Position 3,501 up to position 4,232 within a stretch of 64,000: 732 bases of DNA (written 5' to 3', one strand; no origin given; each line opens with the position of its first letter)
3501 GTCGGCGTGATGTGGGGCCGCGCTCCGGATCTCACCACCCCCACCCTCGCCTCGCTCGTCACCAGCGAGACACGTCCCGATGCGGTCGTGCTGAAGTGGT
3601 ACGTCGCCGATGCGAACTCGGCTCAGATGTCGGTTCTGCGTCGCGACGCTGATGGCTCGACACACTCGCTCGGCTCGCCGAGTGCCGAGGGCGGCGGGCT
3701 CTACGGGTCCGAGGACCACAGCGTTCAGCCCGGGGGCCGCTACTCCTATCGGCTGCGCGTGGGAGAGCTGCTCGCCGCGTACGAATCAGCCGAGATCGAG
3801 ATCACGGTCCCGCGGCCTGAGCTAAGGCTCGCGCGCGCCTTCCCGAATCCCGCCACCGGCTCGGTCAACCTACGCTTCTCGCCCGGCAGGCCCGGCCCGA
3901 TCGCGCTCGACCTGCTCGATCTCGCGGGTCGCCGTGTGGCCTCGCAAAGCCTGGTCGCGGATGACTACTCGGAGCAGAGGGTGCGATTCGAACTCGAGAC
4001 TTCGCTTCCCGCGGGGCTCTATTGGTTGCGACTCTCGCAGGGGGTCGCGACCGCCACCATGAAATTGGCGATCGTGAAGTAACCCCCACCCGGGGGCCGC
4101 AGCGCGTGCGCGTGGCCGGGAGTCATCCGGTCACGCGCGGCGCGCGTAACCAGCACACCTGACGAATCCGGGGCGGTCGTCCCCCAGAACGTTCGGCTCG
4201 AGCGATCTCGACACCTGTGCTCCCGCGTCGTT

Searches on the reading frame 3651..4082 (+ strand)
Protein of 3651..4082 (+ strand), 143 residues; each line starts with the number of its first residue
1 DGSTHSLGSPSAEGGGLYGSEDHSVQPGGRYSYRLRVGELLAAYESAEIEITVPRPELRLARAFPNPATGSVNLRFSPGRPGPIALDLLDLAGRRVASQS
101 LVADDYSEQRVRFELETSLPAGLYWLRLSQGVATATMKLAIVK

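Call 77: search_protein_families(library=ncbifam, proteins=[window:3651-4082:+], max_evalue=0.01)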
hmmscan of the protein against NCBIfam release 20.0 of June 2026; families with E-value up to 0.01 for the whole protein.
window:3651-4082:+ (143 aa): 3 families
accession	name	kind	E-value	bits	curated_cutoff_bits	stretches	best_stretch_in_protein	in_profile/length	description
TIGR04183.1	Por_Secre_tail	domain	3.7e-06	26.8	23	1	64-141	2-71/72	T9SS type A sorting domain-containing protein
NF038113.1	T9SSA_dep_M36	equivalog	4.1e-05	21.9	885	1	61-140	793-867/869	T9SS-dependent M36 family metallopeptidase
NF052323.1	T9SSA_dep_M6i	equivalog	0.00014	19.9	600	1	64-141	961-1041/1043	T9SS-dependent M6-like inactivated metalloprotease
